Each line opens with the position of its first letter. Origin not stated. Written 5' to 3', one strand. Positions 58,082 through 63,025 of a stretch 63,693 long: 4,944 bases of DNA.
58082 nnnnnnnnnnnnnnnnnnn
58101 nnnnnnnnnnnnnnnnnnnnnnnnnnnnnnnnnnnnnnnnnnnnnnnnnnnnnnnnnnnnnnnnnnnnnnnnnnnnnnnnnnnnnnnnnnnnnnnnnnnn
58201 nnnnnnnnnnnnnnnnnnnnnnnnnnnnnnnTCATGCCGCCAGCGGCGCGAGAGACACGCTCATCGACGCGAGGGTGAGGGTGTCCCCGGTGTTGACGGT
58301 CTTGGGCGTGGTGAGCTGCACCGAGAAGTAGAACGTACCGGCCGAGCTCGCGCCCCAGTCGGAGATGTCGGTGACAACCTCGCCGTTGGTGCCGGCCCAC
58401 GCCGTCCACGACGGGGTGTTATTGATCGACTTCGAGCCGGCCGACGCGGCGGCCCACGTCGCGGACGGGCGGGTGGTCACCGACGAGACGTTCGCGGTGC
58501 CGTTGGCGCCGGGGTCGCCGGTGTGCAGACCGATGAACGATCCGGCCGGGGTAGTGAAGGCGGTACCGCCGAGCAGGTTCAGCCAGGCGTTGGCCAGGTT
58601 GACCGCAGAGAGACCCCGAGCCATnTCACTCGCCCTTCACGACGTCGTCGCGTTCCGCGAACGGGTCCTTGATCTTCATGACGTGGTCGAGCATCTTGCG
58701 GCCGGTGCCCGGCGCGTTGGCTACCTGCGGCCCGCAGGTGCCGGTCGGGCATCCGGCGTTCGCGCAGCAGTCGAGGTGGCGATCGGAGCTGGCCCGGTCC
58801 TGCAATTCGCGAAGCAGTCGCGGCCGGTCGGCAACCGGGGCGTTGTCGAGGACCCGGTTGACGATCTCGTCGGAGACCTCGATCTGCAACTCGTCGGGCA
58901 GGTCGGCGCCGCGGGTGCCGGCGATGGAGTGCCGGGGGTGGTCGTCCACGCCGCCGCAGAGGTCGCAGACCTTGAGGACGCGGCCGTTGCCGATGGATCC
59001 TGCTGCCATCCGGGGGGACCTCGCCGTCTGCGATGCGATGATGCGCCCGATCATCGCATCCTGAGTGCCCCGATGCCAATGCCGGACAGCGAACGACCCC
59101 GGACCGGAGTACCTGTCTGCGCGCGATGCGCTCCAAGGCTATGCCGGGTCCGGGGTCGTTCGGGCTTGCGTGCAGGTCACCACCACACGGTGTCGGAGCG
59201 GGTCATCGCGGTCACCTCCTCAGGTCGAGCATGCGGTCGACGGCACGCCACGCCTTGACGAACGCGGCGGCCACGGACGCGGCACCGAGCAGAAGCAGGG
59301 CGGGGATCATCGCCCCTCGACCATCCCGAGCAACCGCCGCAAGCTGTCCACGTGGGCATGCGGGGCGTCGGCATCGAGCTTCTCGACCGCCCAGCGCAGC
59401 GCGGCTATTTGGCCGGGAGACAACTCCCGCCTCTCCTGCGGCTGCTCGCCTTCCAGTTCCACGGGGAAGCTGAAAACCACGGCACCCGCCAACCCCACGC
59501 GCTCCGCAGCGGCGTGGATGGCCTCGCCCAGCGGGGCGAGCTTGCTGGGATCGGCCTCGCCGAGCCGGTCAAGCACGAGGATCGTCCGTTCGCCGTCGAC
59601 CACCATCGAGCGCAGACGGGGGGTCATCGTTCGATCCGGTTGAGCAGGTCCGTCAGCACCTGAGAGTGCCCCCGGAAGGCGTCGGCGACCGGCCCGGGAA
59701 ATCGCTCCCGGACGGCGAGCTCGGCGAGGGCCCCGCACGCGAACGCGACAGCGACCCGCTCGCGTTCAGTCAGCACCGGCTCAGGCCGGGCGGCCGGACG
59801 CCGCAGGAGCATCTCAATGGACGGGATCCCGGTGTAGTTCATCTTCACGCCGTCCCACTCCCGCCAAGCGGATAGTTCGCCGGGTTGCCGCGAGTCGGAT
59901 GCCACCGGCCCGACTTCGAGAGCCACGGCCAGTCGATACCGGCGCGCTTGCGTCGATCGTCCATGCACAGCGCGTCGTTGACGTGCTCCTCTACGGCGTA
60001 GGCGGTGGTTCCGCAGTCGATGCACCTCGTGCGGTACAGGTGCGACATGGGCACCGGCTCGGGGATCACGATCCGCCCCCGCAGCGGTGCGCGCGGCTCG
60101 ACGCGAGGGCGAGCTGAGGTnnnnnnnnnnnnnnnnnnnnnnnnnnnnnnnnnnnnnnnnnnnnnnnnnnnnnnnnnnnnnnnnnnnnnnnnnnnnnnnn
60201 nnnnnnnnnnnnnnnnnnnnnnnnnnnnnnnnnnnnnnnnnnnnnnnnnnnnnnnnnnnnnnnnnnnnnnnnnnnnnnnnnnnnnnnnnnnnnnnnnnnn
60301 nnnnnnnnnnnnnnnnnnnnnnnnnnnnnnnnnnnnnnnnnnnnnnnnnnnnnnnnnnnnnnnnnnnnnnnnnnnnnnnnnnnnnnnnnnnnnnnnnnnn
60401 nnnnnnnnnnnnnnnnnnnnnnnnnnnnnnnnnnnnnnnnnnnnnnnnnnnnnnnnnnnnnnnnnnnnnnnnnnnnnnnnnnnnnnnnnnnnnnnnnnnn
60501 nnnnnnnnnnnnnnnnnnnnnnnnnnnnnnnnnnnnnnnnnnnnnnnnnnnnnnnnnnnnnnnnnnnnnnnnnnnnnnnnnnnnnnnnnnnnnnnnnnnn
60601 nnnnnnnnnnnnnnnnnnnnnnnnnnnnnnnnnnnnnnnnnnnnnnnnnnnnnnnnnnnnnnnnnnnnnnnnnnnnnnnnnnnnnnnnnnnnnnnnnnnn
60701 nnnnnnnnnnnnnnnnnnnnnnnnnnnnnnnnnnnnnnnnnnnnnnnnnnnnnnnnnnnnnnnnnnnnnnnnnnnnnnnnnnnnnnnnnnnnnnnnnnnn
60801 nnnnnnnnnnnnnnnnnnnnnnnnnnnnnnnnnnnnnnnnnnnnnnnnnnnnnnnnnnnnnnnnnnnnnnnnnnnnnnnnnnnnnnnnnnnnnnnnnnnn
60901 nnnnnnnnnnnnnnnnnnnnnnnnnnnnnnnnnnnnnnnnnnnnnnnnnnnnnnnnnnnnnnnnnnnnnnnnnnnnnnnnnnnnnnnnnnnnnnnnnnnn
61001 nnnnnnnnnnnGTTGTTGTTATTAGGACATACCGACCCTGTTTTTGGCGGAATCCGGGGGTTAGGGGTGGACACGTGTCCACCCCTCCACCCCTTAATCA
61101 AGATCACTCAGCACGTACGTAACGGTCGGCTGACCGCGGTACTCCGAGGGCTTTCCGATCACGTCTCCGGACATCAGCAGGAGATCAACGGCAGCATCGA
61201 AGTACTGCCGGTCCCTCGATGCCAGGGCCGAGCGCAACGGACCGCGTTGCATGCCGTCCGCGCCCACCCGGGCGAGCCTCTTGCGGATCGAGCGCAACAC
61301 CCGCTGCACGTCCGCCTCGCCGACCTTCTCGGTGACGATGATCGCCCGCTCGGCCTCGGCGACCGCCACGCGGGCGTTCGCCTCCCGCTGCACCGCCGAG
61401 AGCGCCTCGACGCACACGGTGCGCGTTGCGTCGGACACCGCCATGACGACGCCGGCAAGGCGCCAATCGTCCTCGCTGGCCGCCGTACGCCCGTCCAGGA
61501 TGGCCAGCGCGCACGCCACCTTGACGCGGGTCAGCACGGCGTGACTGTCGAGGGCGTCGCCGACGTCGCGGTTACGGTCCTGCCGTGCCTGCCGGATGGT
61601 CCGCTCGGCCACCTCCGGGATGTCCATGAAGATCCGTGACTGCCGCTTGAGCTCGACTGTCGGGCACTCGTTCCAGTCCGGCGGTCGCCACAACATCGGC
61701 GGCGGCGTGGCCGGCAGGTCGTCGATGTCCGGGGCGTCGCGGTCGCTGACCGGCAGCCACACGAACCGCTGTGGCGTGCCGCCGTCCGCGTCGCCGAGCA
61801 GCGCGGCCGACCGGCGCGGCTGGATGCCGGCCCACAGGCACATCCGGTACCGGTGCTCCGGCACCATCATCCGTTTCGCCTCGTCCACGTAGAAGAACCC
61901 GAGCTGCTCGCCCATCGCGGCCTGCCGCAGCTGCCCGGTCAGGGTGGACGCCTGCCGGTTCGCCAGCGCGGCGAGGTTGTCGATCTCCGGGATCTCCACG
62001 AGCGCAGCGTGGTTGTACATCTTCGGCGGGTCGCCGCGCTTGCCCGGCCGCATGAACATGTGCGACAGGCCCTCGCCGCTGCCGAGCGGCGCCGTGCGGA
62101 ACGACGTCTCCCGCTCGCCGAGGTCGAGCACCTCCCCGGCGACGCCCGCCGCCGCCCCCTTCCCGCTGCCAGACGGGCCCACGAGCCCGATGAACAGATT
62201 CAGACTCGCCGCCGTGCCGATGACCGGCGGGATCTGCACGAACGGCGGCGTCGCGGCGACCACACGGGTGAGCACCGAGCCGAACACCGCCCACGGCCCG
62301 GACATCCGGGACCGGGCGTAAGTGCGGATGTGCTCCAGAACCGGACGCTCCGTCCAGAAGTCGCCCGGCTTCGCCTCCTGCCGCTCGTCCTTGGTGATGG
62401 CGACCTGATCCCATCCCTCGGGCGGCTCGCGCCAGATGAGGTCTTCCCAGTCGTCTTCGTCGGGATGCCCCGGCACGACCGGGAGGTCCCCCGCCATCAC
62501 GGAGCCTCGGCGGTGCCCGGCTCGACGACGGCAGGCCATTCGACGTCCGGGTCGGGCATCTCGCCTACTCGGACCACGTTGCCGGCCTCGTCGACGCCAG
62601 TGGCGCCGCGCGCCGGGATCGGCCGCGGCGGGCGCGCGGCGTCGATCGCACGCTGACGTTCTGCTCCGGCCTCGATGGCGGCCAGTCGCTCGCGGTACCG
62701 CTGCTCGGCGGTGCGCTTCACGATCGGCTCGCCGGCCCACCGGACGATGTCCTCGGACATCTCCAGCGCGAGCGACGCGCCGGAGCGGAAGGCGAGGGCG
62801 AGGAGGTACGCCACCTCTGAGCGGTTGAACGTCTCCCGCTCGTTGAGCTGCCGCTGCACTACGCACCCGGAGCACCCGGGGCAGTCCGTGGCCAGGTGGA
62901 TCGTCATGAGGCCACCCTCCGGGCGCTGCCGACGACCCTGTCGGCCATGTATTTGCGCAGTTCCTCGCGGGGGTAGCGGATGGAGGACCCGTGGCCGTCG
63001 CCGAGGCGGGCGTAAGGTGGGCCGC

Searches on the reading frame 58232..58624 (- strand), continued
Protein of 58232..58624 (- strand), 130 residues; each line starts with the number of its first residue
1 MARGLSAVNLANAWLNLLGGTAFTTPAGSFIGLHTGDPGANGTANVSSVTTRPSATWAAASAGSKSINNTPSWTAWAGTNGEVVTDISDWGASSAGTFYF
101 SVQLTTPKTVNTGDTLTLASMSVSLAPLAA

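Call 126: search_solved_structures(query=A4, max_evalue=1, show_alignments=3)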
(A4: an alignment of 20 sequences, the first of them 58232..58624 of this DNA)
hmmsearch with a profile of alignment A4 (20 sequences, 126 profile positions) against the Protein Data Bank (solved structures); distinct sequences matched with E-value up to 1: 3.
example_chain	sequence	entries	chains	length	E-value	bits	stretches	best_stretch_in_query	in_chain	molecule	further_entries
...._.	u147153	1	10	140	3.2e-33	117.8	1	1-123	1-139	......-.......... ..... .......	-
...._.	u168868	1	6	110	3.5e-10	43.4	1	25-122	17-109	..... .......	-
9c39_K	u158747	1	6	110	1.2e-09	41.7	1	25-122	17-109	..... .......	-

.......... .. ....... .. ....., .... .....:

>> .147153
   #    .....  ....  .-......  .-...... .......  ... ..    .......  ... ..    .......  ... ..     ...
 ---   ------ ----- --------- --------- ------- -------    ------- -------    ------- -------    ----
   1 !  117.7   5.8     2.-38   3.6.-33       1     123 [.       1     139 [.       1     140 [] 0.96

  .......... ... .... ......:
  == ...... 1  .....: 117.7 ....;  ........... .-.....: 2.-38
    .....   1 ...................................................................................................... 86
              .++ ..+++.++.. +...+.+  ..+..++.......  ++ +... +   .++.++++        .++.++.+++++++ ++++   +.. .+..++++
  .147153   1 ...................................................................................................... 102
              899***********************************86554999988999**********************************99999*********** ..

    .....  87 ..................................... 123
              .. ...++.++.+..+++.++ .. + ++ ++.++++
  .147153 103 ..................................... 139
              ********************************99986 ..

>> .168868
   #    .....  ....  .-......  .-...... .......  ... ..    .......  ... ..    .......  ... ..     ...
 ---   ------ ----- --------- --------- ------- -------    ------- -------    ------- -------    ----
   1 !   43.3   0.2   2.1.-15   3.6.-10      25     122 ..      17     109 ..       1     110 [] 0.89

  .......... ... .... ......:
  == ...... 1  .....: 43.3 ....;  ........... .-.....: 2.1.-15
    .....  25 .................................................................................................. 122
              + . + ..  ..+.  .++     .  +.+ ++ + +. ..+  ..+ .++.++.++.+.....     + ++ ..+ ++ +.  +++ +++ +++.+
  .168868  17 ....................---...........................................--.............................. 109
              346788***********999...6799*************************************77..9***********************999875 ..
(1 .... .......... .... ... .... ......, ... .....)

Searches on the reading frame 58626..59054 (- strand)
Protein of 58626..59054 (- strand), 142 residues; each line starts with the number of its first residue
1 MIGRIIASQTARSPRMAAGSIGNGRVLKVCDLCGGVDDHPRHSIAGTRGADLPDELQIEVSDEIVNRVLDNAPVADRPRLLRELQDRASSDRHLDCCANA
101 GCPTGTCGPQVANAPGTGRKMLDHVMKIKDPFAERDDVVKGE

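Call 3: search_protein_families(library=pfam, proteins=[window:58626-59054:-], max_evalue=0.01)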
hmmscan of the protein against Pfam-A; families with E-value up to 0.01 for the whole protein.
window:58626-59054:- (142 aa): 1 family
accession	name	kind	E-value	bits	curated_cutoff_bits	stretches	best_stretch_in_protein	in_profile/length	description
PF08088.17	Toxin_19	-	0.0017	18.9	23.2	1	86-111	8-31/40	Conotoxin I-superfamily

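Call 4: search_protein_families(library=phrogs, proteins=[window:58626-59054:-], max_evalue=0.01)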
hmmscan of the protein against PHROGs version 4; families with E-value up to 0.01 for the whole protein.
window:58626-59054:- (142 aa): 0 families

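Call 100: search_protein_families(library=pfam, proteins=[window:58626-59054:-], max_evalue=0.1)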
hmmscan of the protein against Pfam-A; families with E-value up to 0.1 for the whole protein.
window:58626-59054:- (142 aa): 1 family
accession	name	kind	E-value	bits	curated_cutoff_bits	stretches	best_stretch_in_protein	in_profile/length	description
PF08088.17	Toxin_19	-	0.0017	18.9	23.2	1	86-111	8-31/40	Conotoxin I-superfamily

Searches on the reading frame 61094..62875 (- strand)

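Call 3: search_protein_families(library=pfam, proteins=[window:61094-62875:-], max_evalue=0.01)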
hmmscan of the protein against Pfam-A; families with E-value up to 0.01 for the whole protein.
window:61094-62875:- (593 aa): 1 family
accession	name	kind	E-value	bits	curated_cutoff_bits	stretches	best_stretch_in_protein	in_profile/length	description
PF13148.11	DUF3987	-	0.0045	16.7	27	0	200-251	10-61/364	Protein of unknown function (DUF3987)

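Call 4: search_protein_families(library=phrogs, proteins=[window:61094-62875:-], max_evalue=0.01)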
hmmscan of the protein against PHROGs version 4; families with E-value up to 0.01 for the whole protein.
window:61094-62875:- (593 aa): 3 families
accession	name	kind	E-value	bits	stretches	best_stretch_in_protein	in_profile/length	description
phrog_28894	-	DNA, RNA and nucleotide metabolism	1.3e-79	269.3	1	160-589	528-989/994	DNA polymerase/primase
phrog_11515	-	DNA, RNA and nucleotide metabolism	5.5e-63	214.2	1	167-564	372-765/787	DNA polymerase/primase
phrog_5311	-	DNA, RNA and nucleotide metabolism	0.0037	16.5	0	224-364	309-467/692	helicase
